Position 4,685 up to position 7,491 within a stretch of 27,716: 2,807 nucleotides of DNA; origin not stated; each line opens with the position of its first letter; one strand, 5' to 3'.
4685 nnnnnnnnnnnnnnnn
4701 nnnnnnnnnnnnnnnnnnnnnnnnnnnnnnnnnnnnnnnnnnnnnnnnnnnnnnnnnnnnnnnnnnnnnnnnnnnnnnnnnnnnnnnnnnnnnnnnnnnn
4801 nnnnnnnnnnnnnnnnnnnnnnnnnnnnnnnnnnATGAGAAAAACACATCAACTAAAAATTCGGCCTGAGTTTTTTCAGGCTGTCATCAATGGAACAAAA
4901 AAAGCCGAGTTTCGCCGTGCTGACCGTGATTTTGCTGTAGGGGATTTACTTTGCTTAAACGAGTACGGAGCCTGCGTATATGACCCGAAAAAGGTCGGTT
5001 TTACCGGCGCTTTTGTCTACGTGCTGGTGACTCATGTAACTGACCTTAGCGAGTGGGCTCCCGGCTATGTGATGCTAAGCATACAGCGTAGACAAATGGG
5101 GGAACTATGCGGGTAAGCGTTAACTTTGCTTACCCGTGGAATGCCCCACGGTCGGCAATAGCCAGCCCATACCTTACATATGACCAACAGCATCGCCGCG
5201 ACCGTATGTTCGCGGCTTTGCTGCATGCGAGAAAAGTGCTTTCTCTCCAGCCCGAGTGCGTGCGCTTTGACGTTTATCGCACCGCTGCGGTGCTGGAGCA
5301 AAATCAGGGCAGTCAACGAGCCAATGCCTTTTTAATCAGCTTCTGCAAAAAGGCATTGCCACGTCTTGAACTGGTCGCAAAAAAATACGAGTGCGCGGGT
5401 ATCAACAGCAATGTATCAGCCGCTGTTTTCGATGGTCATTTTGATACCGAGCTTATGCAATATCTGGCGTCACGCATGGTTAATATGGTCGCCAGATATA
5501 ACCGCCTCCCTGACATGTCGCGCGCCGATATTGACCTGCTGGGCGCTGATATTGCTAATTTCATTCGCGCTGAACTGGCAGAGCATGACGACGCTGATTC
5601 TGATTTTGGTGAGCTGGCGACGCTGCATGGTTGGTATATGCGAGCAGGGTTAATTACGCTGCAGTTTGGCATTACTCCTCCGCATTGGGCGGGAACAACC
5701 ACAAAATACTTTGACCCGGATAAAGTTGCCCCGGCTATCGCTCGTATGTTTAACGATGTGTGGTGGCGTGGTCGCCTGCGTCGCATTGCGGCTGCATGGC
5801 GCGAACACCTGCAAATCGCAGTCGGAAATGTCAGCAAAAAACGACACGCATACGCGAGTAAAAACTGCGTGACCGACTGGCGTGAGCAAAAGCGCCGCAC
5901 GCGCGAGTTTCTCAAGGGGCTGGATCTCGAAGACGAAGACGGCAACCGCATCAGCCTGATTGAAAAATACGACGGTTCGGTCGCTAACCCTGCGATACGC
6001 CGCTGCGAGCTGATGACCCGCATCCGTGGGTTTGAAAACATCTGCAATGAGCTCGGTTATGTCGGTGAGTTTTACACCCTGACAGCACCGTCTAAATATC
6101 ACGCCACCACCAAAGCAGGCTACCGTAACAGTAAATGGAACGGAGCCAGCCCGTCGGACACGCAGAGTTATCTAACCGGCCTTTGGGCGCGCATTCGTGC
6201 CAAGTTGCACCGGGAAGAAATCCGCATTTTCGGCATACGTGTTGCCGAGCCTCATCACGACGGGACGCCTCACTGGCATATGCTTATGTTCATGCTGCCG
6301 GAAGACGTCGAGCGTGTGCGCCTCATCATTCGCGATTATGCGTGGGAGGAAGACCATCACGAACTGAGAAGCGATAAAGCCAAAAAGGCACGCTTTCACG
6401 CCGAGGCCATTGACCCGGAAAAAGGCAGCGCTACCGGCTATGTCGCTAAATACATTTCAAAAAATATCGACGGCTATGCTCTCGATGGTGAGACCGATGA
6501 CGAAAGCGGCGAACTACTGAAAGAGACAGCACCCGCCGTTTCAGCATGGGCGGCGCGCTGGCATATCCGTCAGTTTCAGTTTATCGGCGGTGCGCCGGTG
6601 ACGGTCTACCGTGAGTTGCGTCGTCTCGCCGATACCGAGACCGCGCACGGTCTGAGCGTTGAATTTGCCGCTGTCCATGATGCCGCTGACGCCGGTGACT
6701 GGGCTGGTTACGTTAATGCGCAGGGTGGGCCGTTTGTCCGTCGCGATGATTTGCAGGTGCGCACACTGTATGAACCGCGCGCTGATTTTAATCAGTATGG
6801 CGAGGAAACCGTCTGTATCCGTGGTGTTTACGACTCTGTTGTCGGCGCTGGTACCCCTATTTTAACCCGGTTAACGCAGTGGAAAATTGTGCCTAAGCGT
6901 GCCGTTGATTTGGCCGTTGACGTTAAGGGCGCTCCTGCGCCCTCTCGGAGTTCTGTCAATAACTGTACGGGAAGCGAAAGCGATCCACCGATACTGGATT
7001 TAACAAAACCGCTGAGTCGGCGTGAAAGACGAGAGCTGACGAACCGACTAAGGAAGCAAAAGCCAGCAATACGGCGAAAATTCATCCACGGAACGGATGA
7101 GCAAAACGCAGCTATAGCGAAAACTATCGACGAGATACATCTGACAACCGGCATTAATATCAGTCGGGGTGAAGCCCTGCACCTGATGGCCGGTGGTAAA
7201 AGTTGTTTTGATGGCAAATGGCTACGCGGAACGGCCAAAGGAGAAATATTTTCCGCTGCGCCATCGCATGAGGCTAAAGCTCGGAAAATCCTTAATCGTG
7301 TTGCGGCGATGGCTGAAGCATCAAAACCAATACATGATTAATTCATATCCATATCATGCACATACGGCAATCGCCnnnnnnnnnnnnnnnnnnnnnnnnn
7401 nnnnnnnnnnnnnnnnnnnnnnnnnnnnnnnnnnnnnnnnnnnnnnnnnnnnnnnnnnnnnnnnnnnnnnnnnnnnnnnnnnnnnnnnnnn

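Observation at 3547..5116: Early operon of six small, translationally coupled genes upstream of A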

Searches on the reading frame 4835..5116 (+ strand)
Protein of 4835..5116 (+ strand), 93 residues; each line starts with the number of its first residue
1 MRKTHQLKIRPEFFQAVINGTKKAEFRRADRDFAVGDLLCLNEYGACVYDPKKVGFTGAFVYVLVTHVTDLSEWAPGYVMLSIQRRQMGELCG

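Call 3: search_protein_families(library=pfam, proteins=[window:4835-5116:+], max_evalue=0.1)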
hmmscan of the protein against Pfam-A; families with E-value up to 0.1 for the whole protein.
window:4835-5116:+ (93 aa): 2 families
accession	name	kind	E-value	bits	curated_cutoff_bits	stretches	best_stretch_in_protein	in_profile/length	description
PF12961.13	DUF3850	-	1.2e-19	70.8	22.9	1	4-83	1-77/77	Domain of unknown function (DUF3850)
PF04266.20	ASCH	-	6.2e-05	24.1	21.2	1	7-52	1-40/103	ASCH domain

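Call 4: search_protein_families(library=phrogs, proteins=[window:4835-5116:+], max_evalue=0.01)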
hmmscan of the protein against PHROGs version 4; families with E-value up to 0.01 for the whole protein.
window:4835-5116:+ (93 aa): 7 families
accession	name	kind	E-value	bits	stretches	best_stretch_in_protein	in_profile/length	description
phrog_986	-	DNA, RNA and nucleotide metabolism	3.4e-37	129.6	1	1-91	94-179/253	RNA-binding protein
phrog_1812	-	unknown function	2.1e-18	67.5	1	1-89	1-83/150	-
phrog_24858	-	unknown function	2.1e-14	54.5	1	3-84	103-176/180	-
phrog_16529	-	unknown function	5.4e-10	40.6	1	5-55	3-53/140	-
phrog_15982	-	unknown function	0.00014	22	1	2-85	370-447/453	-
phrog_625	-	unknown function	0.0012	20.1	1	6-29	5-28/98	-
phrog_3136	-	unknown function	0.0023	19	1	7-29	7-29/134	-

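Call 10: search_protein_families(library=ncbifam, proteins=[window:4835-5116:+], max_evalue=0.01)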
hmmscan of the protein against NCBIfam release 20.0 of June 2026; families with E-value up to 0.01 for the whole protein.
window:4835-5116:+ (93 aa): 0 families

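Call 11: search_protein_families(library=padloc, proteins=[window:4835-5116:+], max_evalue=0.1)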
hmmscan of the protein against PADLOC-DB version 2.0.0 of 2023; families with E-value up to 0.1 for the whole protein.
window:4835-5116:+ (93 aa): 2 families
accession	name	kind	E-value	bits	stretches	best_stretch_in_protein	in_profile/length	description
PDLC04424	PDC-M11B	-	7e-05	20.8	1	6-29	11-34/142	-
PDLC04425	PDC-M11B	-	0.00013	20.5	1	7-30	5-28/132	-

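Call 24: search_solved_structures(query=window:4835-5116:+, max_evalue=1, show_alignments=2)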
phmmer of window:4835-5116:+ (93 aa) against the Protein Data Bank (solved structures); distinct sequences matched with E-value up to 1: 6.
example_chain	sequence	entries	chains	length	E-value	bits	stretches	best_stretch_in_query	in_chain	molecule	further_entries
3iuw_A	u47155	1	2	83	2.7e-08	37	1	4-83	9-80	Activating signal cointegrator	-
2wbm_A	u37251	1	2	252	0.49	13.7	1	7-44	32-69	RIBOSOME MATURATION PROTEIN SDO1 HOMOLOG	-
5gus_A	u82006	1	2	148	0.83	13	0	2-29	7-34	Helix-turn-helix domain-containing protein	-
5y6c_A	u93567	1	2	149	0.84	13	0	2-29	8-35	Helix-turn-helix domain-containing protein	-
5guq_A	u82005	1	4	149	0.84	13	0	2-29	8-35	Helix-turn-helix domain-containing protein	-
5y6b_A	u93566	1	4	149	0.88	12.9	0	2-29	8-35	Helix-turn-helix domain-containing protein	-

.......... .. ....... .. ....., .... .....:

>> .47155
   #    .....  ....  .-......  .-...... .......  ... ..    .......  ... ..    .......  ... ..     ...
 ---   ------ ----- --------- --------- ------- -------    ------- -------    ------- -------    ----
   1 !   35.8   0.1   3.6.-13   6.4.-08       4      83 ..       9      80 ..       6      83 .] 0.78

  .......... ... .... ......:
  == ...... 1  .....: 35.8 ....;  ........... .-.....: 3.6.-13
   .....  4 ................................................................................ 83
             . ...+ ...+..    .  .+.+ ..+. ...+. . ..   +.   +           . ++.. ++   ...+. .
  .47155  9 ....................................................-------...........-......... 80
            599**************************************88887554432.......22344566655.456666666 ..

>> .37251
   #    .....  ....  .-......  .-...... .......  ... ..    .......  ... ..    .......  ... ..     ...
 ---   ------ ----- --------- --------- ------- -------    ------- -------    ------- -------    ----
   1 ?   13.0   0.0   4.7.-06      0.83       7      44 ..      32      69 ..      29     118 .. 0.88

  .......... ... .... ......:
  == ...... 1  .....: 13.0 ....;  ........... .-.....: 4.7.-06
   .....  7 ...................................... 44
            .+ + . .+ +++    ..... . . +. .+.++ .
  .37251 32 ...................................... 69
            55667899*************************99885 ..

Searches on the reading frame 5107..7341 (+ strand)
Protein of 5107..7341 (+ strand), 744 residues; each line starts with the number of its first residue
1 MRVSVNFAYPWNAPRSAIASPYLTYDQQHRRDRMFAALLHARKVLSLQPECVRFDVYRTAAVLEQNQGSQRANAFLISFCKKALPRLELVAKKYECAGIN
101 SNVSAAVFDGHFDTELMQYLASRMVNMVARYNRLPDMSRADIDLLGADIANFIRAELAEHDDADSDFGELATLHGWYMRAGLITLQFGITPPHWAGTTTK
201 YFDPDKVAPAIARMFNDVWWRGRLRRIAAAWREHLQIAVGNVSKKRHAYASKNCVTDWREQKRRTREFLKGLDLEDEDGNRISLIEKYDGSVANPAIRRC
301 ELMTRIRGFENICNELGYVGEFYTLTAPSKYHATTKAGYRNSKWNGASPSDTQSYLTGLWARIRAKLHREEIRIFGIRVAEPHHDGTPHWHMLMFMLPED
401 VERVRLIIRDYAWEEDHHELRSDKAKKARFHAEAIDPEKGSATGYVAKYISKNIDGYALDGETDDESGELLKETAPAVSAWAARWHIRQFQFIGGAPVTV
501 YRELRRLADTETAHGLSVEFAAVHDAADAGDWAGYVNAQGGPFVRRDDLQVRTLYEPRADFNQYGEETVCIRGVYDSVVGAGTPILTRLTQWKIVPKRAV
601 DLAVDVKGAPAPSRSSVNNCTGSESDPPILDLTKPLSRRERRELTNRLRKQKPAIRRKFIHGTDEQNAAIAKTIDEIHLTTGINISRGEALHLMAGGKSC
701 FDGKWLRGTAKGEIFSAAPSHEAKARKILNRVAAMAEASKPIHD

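Call 3: search_protein_families(library=pfam, proteins=[window:5107-7341:+], max_evalue=0.1)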
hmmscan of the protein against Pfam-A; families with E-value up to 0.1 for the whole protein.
window:5107-7341:+ (744 aa): 2 families
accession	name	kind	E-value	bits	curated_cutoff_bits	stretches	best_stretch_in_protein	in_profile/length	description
PF05840.19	Phage_GPA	-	8.2e-132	439.5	31.4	1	141-457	2-321/321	Bacteriophage replication gene A protein (GPA)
PF23343.2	REP_ORF2-G2P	-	1.6e-07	32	27.8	1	350-453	13-98/99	Replication-associated protein ORF2/G2P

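Call 4: search_protein_families(library=phrogs, proteins=[window:5107-7341:+], max_evalue=0.01)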
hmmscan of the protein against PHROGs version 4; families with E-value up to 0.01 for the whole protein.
window:5107-7341:+ (744 aa): 7 families
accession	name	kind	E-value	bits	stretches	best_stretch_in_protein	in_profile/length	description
phrog_91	-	DNA, RNA and nucleotide metabolism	1.9e-282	940.8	1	5-734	29-760/852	nicking at origin of replication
phrog_6857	-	unknown function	4.2e-220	734.4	1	198-741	174-746/855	-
phrog_12979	-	unknown function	2.7e-63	214.2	1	4-195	22-186/189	-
phrog_28319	-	unknown function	1.1e-42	147.4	1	360-556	2-202/342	-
phrog_14885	-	unknown function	4.3e-13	50.3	1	520-623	25-126/246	-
phrog_14675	-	unknown function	8.6e-12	46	1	535-621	2-88/222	-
phrog_33199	-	unknown function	0.004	18.4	0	530-594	5-69/84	-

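Call 40: find_related_loci(query=A4, collection=viral_contigs, flank=6000)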
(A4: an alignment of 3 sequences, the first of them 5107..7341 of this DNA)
Query A4 (744 aa) in viral_contigs; peptide patterns used: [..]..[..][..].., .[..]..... (x = any residue, [..] = any of these).
600 stretches matched a pattern (row limit reached: there are more); 592 encode a relative of the query (tblastn E <= 1e-3); the best 80 are kept; 80 distinct loci.
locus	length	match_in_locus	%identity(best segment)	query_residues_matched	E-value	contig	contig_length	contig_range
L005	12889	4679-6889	99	1-737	0e+0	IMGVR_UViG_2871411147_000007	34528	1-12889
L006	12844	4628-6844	94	4-742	0e+0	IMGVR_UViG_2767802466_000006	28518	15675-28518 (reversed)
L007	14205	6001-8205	94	1-737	0e+0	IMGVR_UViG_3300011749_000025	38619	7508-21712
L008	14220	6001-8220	93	3-744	0e+0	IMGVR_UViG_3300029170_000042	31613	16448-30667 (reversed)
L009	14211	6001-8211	94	4-742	0e+0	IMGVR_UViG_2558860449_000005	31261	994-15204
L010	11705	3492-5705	93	3-740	0e+0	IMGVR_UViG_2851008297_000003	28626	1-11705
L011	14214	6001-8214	92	1-740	0e+0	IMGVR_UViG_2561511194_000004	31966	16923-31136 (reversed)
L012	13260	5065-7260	92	4-737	0e+0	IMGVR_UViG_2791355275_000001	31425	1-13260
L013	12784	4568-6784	92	4-737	0e+0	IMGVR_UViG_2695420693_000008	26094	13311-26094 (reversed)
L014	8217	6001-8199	92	3-737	0e+0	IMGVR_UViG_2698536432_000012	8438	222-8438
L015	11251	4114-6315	92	5-740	0e+0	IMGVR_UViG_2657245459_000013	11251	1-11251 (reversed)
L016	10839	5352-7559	91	3-740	0e+0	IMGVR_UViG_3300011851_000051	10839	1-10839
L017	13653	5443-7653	91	6-744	0e+0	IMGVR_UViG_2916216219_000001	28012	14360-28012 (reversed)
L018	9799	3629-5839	91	2-740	0e+0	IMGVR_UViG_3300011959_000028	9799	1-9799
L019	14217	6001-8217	91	1-740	0e+0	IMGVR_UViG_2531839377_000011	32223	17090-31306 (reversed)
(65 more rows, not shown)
